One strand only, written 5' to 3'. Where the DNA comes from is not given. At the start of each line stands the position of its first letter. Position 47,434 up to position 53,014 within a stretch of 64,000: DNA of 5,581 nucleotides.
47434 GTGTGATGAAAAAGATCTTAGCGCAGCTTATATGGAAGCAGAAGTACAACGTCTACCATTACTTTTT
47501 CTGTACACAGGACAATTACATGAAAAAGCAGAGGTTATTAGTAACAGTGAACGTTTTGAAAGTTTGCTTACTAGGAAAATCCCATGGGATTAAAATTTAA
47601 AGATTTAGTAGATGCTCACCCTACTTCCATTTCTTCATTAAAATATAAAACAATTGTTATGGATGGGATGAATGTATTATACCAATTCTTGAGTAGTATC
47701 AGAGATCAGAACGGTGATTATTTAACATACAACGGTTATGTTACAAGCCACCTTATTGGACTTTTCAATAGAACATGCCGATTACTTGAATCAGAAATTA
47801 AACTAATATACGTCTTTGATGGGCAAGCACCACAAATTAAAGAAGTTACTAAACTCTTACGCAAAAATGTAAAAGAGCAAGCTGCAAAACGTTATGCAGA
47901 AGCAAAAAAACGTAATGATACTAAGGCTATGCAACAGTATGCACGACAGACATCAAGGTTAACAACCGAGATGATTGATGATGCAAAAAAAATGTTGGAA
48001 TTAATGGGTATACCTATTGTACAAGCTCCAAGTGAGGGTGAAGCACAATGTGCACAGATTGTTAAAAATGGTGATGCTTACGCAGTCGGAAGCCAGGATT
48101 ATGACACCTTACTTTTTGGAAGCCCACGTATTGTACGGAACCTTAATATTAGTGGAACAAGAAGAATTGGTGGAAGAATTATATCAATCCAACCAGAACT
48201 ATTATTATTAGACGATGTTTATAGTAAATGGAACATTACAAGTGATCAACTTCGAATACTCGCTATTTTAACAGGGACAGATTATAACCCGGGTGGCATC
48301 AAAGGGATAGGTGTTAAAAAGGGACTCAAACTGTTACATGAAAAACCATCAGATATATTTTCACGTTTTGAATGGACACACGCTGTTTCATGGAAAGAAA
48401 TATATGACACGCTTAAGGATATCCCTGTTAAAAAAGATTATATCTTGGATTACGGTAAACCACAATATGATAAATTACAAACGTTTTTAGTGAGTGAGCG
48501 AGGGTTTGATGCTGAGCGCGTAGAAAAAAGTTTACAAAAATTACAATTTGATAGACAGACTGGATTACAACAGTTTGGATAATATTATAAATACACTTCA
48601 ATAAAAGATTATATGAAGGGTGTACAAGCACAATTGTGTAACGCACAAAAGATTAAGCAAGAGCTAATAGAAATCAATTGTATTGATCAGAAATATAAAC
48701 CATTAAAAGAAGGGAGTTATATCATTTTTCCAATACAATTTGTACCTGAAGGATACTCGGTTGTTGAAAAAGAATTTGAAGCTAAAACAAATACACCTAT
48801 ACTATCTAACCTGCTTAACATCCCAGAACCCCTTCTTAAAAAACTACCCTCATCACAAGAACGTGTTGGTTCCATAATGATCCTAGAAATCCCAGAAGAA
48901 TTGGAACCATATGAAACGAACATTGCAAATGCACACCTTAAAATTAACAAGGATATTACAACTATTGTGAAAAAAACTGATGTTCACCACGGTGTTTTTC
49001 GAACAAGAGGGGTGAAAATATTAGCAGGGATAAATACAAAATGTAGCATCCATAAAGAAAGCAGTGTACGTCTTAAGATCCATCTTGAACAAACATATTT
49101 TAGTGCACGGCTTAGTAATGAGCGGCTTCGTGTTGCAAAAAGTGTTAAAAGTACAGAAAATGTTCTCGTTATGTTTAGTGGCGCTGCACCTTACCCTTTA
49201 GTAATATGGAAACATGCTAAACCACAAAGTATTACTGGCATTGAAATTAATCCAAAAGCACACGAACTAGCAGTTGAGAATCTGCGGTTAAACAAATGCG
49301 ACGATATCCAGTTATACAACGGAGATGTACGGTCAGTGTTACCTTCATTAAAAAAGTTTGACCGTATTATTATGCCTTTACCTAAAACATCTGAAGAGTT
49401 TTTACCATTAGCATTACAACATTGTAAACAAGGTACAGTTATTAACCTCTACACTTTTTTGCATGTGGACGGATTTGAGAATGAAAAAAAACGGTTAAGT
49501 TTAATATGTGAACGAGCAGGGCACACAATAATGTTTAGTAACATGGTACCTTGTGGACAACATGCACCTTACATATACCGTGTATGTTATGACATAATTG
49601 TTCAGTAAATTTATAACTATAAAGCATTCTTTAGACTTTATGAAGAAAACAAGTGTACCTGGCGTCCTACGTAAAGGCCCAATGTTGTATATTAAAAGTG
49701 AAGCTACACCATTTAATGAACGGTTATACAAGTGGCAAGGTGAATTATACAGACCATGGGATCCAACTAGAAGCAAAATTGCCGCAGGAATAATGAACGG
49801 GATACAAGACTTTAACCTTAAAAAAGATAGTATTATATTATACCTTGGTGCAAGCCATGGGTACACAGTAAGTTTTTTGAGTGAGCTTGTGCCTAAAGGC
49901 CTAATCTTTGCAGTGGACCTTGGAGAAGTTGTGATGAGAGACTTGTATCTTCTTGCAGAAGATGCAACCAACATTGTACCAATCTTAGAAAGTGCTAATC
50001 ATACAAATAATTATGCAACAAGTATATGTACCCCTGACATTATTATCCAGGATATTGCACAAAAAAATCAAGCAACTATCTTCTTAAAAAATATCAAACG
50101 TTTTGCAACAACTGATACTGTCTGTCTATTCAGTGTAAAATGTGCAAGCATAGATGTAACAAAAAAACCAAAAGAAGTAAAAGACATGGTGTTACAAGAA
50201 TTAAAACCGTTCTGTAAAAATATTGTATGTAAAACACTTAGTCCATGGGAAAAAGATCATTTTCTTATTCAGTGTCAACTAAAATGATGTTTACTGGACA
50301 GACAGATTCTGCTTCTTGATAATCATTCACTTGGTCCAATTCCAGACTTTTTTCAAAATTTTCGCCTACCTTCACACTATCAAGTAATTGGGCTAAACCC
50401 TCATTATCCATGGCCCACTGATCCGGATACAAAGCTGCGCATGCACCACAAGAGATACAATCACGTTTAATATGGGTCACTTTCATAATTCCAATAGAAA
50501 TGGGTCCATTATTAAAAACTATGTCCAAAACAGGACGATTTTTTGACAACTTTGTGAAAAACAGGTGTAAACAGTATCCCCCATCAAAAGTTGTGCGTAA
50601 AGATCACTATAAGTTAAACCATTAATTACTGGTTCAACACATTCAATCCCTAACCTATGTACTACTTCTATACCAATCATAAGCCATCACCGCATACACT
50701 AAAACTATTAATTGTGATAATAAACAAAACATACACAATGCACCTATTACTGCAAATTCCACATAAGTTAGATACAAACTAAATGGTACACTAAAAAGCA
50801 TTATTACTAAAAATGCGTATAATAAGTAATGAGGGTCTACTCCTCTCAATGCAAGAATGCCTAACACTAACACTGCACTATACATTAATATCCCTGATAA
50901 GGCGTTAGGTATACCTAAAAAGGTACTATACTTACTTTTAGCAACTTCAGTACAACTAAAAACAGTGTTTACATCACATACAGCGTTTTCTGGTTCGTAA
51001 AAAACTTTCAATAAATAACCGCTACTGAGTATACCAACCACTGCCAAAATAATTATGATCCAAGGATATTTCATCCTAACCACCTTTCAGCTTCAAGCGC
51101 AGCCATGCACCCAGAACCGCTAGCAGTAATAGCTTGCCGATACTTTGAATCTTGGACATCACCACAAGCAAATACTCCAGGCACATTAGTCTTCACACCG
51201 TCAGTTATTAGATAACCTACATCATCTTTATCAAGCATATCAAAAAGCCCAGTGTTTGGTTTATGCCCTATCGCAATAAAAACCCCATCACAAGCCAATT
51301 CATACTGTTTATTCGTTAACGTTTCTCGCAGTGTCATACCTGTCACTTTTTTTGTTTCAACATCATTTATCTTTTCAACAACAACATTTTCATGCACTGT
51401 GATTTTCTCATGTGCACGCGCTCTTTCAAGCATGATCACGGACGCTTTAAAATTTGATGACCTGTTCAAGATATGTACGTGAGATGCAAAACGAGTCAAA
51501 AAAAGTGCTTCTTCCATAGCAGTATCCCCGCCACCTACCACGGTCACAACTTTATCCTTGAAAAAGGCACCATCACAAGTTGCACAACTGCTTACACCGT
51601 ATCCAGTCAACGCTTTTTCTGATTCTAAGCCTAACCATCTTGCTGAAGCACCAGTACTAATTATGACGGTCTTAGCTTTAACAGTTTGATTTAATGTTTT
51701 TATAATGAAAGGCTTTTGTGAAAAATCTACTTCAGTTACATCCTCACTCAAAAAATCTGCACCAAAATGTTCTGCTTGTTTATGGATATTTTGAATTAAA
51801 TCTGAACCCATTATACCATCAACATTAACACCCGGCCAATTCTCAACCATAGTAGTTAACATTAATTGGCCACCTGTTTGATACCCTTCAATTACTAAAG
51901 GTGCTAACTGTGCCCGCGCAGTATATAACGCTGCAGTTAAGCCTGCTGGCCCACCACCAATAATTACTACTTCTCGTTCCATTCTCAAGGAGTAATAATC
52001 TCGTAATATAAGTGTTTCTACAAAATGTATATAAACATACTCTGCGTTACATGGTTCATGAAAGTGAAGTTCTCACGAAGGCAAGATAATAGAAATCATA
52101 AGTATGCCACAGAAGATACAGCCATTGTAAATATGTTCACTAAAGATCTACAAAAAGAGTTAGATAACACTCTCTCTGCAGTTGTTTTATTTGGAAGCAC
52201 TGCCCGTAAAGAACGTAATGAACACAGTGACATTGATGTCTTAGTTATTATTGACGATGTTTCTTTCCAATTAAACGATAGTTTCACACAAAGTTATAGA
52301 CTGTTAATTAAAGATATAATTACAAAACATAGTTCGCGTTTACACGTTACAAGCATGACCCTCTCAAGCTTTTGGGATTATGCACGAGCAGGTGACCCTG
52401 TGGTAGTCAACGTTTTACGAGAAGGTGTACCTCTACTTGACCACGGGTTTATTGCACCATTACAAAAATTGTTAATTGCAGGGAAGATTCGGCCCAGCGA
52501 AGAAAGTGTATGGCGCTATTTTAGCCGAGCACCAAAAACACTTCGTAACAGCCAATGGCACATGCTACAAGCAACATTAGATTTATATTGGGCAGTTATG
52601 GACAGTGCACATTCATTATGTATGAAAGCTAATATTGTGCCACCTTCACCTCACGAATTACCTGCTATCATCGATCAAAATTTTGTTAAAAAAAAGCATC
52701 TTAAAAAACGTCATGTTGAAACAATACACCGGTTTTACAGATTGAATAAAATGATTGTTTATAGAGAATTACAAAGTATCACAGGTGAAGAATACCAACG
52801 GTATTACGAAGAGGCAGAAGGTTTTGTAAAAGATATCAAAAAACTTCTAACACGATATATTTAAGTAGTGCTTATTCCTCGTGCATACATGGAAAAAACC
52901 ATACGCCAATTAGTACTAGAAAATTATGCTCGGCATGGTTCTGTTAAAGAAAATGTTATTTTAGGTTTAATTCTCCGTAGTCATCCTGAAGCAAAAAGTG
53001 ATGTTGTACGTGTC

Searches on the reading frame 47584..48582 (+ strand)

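Call 76: search_protein_families(library=pfam, proteins=[window:47584-48582:+], max_evalue=0.001)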
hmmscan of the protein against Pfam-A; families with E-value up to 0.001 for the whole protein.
window:47584-48582:+ (332 aa): 2 families
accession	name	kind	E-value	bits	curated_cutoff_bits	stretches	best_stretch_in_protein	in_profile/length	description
PF00867.23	XPG_I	-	1.9e-24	86.3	24.9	1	142-233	1-89/89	XPG I-region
PF00752.23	XPG_N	-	1.3e-15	58.1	22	1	12-99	17-100/101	XPG N-terminal domain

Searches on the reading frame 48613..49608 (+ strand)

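Call 76: search_protein_families(library=pfam, proteins=[window:48613-49608:+], max_evalue=0.001)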
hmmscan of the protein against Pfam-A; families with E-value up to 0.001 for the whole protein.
window:48613-49608:+ (331 aa): 3 families
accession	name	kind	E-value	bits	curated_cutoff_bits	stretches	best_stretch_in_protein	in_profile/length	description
PF02475.24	TRM5-TYW2_MTfase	-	8.4e-39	133.6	28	1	146-302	2-159/164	TRM5/TYW2 methyltransferase domain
PF25133.1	TYW2_N_2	-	1.9e-16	60.4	27.7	1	69-141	8-78/79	TYW2 N-terminal domain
PF18093.7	Trm5_N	-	3.4e-06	27.2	22.7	1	10-47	8-45/47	tRNA methyltransferase 5 N-terminal domain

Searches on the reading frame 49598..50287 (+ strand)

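Call 76: search_protein_families(library=pfam, proteins=[window:49598-50287:+], max_evalue=0.001)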
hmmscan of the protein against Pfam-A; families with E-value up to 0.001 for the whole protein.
window:49598-50287:+ (229 aa): 2 families
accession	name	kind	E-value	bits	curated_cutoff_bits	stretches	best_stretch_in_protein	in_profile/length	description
PF01269.23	Fibrillarin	-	8e-53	179.3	27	1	37-227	32-224/227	Fibrillarin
PF01728.25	FtsJ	-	2.2e-05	24.9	24.1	1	58-182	2-124/181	FtsJ-like methyltransferase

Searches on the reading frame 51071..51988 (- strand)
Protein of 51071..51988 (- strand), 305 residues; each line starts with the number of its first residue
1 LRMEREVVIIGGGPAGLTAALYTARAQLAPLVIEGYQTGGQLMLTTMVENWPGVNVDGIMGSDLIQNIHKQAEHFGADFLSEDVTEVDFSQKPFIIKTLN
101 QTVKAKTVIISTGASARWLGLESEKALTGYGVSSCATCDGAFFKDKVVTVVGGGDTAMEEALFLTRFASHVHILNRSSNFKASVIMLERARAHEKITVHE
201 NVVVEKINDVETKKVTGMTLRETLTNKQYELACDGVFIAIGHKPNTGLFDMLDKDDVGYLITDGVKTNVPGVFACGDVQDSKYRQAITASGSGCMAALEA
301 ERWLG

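Call 76: search_protein_families(library=pfam, proteins=[window:51071-51988:-], max_evalue=0.001)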
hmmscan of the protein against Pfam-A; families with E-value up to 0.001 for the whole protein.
window:51071-51988:- (305 aa): 12 families
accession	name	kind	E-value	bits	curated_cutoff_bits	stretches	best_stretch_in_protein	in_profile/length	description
PF07992.20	Pyr_redox_2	-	2.1e-46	159.1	26.1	1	6-293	2-291/291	Pyridine nucleotide-disulphide oxidoreductase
PF13738.12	Pyr_redox_3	-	3.5e-23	82.7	30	2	80-276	100-305/305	Pyridine nucleotide-disulphide oxidoreductase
PF00070.33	Pyr_redox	-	4.2e-15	56.5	22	1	148-221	2-80/82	Pyridine nucleotide-disulphide oxidoreductase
PF01266.30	DAO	-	8.9e-08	32.5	27.9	0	7-39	2-35/353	FAD dependent oxidoreductase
PF03486.20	HI0933_like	-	8e-07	29.2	50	1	6-41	2-37/244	HI0933-like protein Rossmann domain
PF00890.30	FAD_binding_2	-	9.1e-06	25.5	20.4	1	7-41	2-37/414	FAD binding domain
PF12831.13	FAD_oxidored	-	1.7e-05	24.7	27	1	6-74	1-74/416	FAD dependent oxidoreductase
PF13241.12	NAD_binding_7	-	1.9e-05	25.6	22.1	0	143-210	5-62/104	Putative NAD(P)-binding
PF13434.12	Lys_Orn_oxgnase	-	0.00014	21.6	21.3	0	83-181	117-226/339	L-lysine 6-monooxygenase/L-ornithine 5-monooxygenase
PF01946.23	Thi4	-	0.00014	21.6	26.2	1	3-36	16-50/235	Thi4 family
PF01494.25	FAD_binding_3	-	0.00075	19.2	22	0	6-34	3-31/349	FAD binding domain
PF13450.12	NAD_binding_8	-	0.00091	19.9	21.9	0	9-35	1-27/68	NAD(P)-binding Rossmann-like domain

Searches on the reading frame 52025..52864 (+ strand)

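Call 76: search_protein_families(library=pfam, proteins=[window:52025-52864:+], max_evalue=0.001)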
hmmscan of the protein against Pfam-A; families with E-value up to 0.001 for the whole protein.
window:52025-52864:+ (279 aa): 2 families
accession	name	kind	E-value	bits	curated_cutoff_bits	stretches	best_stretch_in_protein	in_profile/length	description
PF01909.29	NTP_transf_2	-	1.8e-08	35.1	21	1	47-117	13-78/93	Nucleotidyltransferase domain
PF18765.7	Polbeta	-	1.9e-07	31.6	26.9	1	48-85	9-43/93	Polymerase beta, Nucleotidyltransferase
